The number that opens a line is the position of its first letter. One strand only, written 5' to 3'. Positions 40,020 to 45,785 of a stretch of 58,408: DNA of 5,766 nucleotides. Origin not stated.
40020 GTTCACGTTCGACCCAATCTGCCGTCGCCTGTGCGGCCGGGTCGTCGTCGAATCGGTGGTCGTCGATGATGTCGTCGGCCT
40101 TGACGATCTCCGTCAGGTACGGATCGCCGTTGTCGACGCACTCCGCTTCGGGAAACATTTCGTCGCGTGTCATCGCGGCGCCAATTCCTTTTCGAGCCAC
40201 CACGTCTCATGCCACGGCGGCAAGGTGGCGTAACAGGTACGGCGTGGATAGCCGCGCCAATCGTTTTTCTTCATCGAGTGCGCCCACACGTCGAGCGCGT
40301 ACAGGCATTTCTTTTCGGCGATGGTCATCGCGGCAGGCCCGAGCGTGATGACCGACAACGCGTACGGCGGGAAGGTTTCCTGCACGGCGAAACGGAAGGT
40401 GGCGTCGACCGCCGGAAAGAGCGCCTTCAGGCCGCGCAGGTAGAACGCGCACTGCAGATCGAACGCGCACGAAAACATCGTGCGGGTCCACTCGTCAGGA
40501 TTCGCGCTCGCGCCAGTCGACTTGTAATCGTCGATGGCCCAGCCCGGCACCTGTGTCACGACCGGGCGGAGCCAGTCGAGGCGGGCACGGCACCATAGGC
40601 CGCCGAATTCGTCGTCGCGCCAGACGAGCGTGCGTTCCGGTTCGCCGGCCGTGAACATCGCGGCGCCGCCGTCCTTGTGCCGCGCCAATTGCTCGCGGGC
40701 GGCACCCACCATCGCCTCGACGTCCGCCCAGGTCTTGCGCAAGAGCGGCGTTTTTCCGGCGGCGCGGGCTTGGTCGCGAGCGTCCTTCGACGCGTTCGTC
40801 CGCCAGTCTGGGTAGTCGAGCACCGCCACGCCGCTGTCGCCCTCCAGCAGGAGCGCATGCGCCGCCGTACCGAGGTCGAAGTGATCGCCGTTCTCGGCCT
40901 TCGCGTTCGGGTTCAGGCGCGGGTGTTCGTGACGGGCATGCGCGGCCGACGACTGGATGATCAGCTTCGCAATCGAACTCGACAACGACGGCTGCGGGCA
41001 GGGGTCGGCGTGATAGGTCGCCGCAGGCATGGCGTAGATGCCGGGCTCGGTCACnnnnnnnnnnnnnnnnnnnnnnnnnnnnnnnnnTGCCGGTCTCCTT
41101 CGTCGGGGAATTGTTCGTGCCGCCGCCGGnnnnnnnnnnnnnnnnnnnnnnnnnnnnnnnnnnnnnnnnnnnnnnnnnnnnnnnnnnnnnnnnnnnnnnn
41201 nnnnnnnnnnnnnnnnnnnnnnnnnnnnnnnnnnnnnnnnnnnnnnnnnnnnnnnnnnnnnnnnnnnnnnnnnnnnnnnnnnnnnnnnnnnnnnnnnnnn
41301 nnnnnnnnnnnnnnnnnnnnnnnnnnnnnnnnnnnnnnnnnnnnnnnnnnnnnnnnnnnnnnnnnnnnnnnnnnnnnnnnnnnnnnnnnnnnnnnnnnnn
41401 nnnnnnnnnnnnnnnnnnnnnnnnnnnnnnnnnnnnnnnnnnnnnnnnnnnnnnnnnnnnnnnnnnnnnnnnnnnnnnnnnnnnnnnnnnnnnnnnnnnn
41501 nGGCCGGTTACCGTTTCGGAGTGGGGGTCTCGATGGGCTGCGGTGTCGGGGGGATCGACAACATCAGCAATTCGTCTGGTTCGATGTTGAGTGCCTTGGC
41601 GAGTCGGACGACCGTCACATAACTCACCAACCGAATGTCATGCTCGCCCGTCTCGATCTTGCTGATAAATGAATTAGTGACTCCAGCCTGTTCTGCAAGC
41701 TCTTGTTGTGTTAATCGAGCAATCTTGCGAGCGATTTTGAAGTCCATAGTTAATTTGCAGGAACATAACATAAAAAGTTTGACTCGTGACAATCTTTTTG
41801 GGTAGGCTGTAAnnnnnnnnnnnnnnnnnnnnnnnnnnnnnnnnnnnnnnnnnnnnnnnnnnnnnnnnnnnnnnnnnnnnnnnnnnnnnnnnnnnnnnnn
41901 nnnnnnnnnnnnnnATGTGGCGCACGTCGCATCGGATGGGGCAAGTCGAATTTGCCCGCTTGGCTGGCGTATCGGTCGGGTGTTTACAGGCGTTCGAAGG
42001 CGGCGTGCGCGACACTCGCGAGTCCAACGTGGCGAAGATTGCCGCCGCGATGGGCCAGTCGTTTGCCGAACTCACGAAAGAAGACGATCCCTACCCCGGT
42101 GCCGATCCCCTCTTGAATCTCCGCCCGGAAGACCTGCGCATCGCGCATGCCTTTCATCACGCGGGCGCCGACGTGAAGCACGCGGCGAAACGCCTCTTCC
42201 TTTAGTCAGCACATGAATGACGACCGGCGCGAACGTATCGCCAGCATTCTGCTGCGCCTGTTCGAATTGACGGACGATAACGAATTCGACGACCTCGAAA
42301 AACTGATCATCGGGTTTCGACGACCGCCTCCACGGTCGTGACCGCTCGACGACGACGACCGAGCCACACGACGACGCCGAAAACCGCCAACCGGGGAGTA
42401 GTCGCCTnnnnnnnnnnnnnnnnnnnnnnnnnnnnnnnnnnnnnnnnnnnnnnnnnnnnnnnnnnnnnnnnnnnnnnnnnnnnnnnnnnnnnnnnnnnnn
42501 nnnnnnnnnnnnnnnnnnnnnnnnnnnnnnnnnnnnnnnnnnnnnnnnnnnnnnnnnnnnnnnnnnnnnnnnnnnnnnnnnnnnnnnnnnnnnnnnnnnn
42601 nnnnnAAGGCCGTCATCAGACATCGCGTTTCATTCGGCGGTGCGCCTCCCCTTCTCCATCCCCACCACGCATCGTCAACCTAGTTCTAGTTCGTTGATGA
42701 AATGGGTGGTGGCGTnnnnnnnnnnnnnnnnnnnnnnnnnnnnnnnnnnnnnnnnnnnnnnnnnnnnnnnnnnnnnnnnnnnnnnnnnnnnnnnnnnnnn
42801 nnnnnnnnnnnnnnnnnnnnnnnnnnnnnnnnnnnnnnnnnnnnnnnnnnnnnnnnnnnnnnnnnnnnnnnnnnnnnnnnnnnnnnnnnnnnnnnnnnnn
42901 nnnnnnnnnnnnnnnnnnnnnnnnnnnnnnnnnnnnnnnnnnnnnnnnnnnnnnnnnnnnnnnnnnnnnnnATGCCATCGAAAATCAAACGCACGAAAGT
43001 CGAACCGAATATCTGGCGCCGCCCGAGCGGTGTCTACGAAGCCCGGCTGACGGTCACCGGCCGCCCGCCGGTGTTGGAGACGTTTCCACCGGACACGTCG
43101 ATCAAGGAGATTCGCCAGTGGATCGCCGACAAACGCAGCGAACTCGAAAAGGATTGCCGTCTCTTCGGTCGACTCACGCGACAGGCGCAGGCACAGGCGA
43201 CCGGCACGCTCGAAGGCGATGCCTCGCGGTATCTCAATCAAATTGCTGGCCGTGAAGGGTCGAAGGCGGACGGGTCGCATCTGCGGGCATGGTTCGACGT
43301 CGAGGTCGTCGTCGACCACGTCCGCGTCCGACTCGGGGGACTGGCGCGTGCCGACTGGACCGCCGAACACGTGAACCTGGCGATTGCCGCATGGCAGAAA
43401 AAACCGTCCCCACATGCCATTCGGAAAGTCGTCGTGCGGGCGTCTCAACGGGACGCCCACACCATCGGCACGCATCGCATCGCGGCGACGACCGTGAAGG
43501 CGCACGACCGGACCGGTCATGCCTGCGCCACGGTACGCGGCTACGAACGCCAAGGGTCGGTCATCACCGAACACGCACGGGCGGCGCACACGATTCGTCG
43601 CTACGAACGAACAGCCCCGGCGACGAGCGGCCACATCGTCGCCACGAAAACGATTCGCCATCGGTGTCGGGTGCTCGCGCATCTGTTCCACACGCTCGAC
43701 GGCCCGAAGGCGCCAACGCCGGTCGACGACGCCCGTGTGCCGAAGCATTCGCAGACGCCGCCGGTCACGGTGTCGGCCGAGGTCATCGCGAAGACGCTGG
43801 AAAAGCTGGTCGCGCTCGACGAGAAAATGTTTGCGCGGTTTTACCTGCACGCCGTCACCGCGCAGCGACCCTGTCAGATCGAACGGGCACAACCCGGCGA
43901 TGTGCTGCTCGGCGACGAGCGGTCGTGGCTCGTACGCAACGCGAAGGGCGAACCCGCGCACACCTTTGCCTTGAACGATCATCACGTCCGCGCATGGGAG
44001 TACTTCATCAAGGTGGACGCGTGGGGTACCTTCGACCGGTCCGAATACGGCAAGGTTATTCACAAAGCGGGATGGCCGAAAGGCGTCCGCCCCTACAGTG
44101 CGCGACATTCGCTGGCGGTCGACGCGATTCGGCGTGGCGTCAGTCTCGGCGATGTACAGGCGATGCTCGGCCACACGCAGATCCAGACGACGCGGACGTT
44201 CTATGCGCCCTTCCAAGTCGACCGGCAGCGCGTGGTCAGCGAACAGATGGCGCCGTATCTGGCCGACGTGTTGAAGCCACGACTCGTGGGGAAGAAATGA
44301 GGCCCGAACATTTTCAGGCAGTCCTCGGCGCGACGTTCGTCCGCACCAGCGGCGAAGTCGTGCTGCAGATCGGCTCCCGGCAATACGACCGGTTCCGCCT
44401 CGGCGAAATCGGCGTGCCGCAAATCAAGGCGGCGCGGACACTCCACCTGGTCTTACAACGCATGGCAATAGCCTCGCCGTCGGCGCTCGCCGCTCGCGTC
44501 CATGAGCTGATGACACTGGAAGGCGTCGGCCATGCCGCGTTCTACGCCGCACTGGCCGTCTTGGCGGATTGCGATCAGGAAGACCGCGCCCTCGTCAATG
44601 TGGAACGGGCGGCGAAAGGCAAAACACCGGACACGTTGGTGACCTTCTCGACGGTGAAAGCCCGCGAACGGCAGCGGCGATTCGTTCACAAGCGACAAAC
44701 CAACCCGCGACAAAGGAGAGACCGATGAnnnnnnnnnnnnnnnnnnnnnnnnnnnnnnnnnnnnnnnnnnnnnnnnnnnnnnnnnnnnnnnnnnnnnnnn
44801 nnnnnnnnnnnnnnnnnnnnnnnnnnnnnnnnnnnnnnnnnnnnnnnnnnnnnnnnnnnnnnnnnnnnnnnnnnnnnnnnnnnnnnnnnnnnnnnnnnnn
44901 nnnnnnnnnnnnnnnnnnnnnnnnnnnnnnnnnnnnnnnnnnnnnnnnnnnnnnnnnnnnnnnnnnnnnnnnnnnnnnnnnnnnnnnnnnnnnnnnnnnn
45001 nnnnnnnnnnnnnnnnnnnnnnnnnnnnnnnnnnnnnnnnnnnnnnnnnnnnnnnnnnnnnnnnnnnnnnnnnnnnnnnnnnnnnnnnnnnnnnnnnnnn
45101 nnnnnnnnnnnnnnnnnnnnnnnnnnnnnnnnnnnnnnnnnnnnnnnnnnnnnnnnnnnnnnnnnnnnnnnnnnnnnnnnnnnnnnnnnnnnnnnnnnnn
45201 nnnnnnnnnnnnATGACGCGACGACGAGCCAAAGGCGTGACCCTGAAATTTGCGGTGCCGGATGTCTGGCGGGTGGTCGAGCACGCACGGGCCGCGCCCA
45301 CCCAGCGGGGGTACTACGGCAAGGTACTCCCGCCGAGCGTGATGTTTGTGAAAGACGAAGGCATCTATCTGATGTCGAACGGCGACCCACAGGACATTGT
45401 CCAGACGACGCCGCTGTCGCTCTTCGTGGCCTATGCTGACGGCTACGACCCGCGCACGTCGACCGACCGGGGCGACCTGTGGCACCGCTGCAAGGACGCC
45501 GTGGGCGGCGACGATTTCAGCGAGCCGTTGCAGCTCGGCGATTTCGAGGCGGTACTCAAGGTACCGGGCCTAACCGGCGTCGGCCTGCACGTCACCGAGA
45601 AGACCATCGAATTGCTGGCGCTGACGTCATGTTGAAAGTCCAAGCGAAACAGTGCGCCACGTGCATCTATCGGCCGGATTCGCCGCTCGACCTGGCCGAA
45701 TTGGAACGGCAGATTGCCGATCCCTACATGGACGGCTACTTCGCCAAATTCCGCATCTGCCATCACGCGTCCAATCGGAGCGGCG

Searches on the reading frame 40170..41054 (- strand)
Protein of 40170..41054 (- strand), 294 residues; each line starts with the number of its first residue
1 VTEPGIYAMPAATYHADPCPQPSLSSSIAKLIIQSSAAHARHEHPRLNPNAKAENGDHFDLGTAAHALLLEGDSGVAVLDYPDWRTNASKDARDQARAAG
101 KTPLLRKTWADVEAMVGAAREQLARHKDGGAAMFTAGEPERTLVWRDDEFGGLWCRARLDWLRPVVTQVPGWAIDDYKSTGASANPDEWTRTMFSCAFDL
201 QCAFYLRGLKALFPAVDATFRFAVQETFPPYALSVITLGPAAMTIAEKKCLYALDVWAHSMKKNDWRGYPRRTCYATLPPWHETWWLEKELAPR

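Call 36: search_protein_families(library=phrogs, proteins=[window:40170-41054:-], max_evalue=0.01)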
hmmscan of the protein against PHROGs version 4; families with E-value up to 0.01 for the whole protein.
window:40170-41054:- (294 aa): 1 family
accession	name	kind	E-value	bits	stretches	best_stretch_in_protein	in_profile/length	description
phrog_412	-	DNA, RNA and nucleotide metabolism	1.4e-63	216.7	1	2-283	136-407/440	exonuclease VIII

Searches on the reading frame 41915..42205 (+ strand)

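Call 35: search_protein_families(library=phrogs, proteins=[window:41915-42205:+], max_evalue=0.01)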
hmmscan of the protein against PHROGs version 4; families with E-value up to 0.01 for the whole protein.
window:41915-42205:+ (96 aa): 6 families
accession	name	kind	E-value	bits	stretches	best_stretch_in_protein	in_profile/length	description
phrog_7241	-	transcription regulation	4.1e-07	31.1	1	2-54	69-121/122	transcriptional regulator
phrog_5823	-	transcription regulation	5.6e-07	30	1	2-59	14-72/404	transcriptional regulator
phrog_2328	-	transcription regulation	3.3e-05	24.7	1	3-64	24-88/128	transcriptional repressor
phrog_2439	-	transcription regulation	0.00016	21.7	1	3-63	16-74/367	transcriptional regulator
phrog_2104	-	unknown function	0.00091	20.4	1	3-33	48-78/103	-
phrog_3557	-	transcription regulation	0.007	17.6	1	11-54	29-72/142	transcriptional regulator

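Call 57: search_protein_families(library=pfam, proteins=[window:41915-42205:+], max_evalue=0.01)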
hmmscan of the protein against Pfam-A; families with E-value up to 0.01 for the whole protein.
window:41915-42205:+ (96 aa): 1 family
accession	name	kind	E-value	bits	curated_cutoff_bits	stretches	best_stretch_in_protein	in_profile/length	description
PF01381.28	HTH_3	-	0.001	19.5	23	1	8-53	10-55/55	Helix-turn-helix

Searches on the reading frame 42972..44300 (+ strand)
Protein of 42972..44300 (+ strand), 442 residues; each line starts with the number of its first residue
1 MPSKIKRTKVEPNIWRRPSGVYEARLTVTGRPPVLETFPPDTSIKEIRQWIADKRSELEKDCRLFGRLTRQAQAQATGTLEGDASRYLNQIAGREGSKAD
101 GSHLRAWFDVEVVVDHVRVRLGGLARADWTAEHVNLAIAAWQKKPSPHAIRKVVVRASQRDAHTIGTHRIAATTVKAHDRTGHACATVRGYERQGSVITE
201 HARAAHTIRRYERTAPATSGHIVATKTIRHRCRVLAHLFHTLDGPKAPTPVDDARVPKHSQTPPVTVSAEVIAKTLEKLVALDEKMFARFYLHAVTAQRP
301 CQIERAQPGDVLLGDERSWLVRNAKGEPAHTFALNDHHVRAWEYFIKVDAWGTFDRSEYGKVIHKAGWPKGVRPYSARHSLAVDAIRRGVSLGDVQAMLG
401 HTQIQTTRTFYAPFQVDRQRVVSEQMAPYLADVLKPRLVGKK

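Call 35: search_protein_families(library=phrogs, proteins=[window:42972-44300:+], max_evalue=0.01)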
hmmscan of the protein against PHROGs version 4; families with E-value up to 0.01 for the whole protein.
window:42972-44300:+ (442 aa): 3 families
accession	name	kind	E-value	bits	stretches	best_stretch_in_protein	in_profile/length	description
phrog_1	-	integration and excision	1.6e-15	58.4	1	224-436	225-457/611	integrase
phrog_216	-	integration and excision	1.5e-11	44.9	1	266-434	55-244/301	integrase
phrog_23271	-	unknown function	0.0055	17.6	0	372-410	9-47/67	-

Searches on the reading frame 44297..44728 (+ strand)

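Call 35: search_protein_families(library=phrogs, proteins=[window:44297-44728:+], max_evalue=0.01)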
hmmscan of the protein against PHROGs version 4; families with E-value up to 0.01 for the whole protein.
window:44297-44728:+ (143 aa): 0 families

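Call 102: search_protein_families(library=pfam, proteins=[window:44297-44728:+], max_evalue=0.05)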
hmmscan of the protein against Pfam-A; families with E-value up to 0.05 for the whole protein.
window:44297-44728:+ (143 aa): 1 family
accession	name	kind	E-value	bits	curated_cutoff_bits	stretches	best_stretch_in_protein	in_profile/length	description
PF23395.1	SAM_6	-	0.011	16.3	27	0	83-130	19-63/78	SAM-like domain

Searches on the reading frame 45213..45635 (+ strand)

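Call 35: search_protein_families(library=phrogs, proteins=[window:45213-45635:+], max_evalue=0.01)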
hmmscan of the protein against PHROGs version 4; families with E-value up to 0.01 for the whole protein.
window:45213-45635:+ (140 aa): 1 family
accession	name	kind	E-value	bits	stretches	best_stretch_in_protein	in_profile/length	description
phrog_18284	-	unknown function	1.9e-06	28.9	1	42-108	22-80/108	-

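Call 102: search_protein_families(library=pfam, proteins=[window:45213-45635:+], max_evalue=0.05)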
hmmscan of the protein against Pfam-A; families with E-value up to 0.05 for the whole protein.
window:45213-45635:+ (140 aa): 1 family
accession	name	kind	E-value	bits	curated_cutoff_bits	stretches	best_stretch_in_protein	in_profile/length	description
PF11284.13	DUF3085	-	1.2e-15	57.9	25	1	41-134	1-87/88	Protein of unknown function (DUF3085)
